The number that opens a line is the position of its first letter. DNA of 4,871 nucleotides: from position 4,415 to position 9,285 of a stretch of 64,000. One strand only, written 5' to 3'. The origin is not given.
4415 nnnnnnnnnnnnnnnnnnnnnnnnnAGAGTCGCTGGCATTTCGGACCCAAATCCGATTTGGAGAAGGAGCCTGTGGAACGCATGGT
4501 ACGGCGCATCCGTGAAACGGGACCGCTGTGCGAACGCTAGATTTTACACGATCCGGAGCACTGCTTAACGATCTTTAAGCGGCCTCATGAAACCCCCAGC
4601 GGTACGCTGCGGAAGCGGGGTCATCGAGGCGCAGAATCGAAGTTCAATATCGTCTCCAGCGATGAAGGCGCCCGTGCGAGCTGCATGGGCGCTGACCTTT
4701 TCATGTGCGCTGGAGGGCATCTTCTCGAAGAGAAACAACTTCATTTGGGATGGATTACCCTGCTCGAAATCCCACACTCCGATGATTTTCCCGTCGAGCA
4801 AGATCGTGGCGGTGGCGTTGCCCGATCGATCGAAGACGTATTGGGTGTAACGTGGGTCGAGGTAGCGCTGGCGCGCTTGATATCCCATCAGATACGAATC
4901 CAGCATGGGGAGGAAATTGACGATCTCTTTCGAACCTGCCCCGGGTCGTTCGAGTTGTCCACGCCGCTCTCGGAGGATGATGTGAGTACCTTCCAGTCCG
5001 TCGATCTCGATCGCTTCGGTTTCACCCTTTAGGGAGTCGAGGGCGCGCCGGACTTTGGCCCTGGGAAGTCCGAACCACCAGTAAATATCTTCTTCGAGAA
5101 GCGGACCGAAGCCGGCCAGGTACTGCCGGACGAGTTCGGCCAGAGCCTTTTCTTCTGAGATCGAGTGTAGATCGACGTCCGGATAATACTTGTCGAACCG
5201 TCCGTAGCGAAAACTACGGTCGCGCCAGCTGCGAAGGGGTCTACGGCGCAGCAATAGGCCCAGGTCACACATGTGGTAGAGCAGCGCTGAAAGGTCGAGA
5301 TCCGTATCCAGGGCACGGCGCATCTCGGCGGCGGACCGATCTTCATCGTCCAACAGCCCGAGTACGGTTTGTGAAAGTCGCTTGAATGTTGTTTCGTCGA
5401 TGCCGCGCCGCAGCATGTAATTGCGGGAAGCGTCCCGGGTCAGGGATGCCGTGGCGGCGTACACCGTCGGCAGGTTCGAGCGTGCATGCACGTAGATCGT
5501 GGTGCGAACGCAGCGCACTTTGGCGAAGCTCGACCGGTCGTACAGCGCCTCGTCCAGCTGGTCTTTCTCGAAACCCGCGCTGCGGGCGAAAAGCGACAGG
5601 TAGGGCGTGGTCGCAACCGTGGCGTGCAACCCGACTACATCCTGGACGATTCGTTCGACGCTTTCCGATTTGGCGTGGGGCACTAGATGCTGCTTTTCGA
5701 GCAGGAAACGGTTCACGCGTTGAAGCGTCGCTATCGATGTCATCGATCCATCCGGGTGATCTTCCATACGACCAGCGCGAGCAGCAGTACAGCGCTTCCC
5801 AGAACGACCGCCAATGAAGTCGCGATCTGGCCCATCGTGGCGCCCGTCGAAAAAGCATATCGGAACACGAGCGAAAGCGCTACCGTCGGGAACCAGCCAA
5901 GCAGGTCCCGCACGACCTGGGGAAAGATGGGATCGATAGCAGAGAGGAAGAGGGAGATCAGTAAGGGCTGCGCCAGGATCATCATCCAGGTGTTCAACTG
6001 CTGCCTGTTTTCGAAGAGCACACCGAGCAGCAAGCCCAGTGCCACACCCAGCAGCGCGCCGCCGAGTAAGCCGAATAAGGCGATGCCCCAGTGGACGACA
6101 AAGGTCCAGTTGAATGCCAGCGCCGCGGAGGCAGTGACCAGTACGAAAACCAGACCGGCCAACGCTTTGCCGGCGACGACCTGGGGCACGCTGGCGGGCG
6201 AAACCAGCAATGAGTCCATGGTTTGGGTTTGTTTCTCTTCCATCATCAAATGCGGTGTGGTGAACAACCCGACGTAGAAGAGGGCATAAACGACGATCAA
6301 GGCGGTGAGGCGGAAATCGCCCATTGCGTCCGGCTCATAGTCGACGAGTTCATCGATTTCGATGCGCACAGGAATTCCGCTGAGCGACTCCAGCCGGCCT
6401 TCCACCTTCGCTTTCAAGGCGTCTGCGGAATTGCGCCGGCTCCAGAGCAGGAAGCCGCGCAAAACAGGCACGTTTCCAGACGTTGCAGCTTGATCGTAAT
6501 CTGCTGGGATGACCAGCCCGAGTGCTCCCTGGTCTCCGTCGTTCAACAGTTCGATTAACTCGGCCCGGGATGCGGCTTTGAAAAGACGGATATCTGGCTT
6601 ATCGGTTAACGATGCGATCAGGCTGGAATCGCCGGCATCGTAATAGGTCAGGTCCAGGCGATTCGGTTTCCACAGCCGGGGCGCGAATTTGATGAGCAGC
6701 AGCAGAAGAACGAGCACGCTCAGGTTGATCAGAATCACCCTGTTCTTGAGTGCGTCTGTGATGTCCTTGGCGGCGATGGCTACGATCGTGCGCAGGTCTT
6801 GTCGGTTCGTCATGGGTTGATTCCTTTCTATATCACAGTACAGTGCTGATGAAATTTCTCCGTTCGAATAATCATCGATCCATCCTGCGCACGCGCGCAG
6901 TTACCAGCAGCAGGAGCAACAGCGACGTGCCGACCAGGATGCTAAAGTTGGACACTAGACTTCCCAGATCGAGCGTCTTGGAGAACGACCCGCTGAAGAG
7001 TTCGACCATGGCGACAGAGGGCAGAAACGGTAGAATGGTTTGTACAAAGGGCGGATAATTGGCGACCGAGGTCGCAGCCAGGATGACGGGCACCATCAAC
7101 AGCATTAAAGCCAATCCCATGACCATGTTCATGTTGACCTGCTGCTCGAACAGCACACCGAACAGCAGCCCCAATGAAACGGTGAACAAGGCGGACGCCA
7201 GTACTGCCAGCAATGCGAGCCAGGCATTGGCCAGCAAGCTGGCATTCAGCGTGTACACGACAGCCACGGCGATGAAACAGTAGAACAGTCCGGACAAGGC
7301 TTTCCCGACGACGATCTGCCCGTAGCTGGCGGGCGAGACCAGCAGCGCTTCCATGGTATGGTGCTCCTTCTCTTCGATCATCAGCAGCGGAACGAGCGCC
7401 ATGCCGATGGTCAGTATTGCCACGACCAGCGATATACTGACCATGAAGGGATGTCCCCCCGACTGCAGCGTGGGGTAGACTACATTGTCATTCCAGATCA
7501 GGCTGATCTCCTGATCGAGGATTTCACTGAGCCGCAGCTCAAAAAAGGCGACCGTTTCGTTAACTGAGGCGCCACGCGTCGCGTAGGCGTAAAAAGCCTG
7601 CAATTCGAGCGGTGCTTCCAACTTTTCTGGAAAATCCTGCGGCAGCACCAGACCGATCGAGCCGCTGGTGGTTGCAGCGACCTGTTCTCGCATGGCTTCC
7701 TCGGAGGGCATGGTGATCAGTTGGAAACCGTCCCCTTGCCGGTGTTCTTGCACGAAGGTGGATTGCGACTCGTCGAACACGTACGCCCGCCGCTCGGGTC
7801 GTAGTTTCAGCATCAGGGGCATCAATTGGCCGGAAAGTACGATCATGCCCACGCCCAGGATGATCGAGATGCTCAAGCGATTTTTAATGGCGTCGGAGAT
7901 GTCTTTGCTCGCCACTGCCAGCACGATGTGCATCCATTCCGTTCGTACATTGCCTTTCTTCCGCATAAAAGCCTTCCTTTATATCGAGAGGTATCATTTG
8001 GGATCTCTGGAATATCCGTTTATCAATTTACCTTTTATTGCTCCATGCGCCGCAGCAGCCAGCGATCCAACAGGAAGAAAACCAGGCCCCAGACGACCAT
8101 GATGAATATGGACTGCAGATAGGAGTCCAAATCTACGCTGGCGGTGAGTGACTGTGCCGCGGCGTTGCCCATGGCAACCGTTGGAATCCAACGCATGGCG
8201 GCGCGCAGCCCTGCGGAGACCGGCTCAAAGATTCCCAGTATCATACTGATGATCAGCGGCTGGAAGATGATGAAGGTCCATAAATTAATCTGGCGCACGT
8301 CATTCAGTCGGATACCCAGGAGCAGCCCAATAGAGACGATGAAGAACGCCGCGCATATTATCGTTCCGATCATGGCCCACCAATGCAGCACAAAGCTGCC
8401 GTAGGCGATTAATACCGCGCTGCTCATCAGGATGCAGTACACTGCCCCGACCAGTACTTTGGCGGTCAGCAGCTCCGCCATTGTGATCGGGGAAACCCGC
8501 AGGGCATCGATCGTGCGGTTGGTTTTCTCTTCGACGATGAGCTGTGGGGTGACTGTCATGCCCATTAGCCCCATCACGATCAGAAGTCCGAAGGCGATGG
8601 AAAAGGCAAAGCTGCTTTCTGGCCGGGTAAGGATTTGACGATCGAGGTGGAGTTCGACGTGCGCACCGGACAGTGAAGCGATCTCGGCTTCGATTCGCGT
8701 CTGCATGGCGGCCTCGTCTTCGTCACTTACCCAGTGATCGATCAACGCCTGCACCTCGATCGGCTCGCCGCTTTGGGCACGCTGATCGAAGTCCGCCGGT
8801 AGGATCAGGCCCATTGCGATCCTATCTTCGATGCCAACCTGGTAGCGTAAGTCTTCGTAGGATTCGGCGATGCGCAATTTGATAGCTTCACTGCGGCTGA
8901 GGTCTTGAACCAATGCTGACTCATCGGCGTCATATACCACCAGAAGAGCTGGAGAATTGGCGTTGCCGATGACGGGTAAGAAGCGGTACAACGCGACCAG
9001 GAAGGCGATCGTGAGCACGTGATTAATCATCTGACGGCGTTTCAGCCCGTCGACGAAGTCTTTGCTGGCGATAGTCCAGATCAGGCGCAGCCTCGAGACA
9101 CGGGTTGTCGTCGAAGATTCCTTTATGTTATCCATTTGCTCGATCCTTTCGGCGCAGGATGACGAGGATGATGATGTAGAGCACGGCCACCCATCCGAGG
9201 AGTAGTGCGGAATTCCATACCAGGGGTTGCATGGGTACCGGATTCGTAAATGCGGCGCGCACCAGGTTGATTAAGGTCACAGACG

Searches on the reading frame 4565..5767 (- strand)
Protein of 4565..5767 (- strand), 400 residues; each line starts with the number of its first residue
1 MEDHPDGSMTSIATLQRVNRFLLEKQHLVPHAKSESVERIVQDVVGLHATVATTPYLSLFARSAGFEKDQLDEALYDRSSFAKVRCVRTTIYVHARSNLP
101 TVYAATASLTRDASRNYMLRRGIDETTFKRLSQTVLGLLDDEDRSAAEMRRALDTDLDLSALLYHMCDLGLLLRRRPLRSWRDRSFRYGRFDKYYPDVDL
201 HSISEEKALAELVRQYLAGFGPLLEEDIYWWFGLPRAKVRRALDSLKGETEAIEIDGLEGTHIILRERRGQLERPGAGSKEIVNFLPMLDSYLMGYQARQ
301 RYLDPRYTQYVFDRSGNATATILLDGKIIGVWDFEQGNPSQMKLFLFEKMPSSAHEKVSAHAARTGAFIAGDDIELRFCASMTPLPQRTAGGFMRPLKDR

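Call 5: search_protein_families(library=ncbifam, proteins=[window:4565-5767:-], max_evalue=0.001)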
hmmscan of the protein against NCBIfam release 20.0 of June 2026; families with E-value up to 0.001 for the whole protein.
window:4565-5767:- (400 aa): 0 families

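Call 76: search_protein_families(library=pfam, proteins=[window:4565-5767:-], max_evalue=0.001)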
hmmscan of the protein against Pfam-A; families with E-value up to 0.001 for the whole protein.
window:4565-5767:- (400 aa): 1 family
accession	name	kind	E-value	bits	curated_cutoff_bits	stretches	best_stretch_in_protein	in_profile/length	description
PF06224.18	AlkZ-like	-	1.6e-51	176.3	25.9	1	41-368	1-329/329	DNA glycosylase AlkZ-like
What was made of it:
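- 4565..5767 (-): AlkZ-like DNA glycosylase gene. It overlaps the last permease gene by 28 nt and is probably the last gene of the operon. Pfam PF06224, E 1.6e-51 (call 76).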

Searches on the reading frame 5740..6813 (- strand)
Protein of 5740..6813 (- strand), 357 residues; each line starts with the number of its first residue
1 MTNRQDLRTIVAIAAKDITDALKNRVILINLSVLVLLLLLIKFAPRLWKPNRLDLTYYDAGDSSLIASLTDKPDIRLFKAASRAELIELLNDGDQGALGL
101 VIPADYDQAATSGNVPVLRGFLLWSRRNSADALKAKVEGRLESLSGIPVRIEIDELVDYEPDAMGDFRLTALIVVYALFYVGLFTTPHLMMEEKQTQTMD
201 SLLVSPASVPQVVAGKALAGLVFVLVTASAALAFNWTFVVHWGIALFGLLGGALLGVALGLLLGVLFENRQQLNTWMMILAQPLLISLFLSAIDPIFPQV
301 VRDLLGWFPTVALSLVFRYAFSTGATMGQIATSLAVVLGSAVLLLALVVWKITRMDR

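Call 5: search_protein_families(library=ncbifam, proteins=[window:5740-6813:-], max_evalue=0.001)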
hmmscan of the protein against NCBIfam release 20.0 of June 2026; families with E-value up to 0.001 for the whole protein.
window:5740-6813:- (357 aa): 1 family
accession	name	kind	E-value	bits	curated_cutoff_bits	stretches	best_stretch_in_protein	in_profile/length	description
NF038293.1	permease_SagH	equivalog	0.00029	19.7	450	1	179-280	190-295/370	SagH family ABC transporter permease subunit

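Call 76: search_protein_families(library=pfam, proteins=[window:5740-6813:-], max_evalue=0.001)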
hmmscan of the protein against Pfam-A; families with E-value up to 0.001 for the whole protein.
window:5740-6813:- (357 aa): 2 families
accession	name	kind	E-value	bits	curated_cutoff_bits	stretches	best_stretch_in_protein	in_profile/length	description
PF12698.13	ABC2_membrane_3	-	3.2e-27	96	31.6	1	34-350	15-347/347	ABC-2 family transporter protein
PF12679.13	ABC2_membrane_2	-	5.8e-11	42.6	27.2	1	12-356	2-282/283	ABC-2 family transporter protein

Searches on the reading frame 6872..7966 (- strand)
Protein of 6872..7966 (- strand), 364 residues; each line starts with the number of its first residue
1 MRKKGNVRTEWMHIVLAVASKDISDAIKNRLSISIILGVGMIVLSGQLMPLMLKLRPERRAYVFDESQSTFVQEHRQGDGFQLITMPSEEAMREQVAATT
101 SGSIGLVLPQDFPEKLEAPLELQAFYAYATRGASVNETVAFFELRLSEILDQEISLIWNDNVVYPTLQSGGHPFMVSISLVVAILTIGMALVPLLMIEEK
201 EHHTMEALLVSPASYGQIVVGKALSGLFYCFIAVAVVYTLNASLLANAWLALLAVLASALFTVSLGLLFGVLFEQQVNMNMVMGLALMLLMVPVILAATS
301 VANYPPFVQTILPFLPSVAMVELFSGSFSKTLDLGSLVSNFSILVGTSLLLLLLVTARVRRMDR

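Call 5: search_protein_families(library=ncbifam, proteins=[window:6872-7966:-], max_evalue=0.001)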
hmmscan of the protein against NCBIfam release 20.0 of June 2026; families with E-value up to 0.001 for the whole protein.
window:6872-7966:- (364 aa): 2 families
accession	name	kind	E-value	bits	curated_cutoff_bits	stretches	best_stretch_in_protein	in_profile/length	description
NF033858.1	ABC2_perm_RbbA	equivalog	1.6e-05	23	1050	1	175-361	715-906/909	ribosome-associated ATPase/putative transporter RbbA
NF038293.1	permease_SagH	equivalog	6.9e-05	21.8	450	1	177-290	181-299/370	SagH family ABC transporter permease subunit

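Call 76: search_protein_families(library=pfam, proteins=[window:6872-7966:-], max_evalue=0.001)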
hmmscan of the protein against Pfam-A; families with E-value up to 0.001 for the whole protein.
window:6872-7966:- (364 aa): 3 families
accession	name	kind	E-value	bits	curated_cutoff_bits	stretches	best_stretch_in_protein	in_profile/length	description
PF12698.13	ABC2_membrane_3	-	1.2e-17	64.5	31.6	1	41-355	11-345/347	ABC-2 family transporter protein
PF12679.13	ABC2_membrane_2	-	2e-12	47.4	27.2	1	16-363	1-282/283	ABC-2 family transporter protein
PF01061.29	ABC2_membrane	-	1.6e-06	28.3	26.9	1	178-326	53-208/211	ABC-2 type transporter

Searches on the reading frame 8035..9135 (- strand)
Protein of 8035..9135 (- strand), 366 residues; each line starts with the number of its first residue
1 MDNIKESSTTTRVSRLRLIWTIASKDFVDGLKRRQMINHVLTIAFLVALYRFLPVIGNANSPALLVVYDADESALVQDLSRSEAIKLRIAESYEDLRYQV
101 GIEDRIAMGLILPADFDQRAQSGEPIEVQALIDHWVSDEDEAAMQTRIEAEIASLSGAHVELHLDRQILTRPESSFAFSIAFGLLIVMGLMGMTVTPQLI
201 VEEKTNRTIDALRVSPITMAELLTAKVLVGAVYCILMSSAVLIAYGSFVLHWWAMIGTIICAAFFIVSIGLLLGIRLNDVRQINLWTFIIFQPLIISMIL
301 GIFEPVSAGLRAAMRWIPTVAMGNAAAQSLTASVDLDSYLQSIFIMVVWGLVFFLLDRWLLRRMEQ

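Call 4: search_protein_families(library=pfam, proteins=[window:8035-9135:-], max_evalue=0.01)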
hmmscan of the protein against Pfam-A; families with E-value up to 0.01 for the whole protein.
window:8035-9135:- (366 aa): 4 families
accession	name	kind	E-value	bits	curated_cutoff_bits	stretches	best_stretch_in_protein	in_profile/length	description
PF12698.13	ABC2_membrane_3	-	1.3e-24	87.4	31.6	1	44-356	9-344/347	ABC-2 family transporter protein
PF12679.13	ABC2_membrane_2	-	3e-10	40.3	27.2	1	20-364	1-281/283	ABC-2 family transporter protein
PF12730.13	ABC2_membrane_4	-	3.7e-05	24.2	27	1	178-302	49-177/179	ABC-2 family transporter protein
PF24686.1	FLQE3_permease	-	0.0088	16.2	60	0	200-296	66-162/232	Fluoroquinolones export permease protein family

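Call 5: search_protein_families(library=ncbifam, proteins=[window:8035-9135:-], max_evalue=0.001)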
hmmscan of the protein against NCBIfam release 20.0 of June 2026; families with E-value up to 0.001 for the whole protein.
window:8035-9135:- (366 aa): 0 families
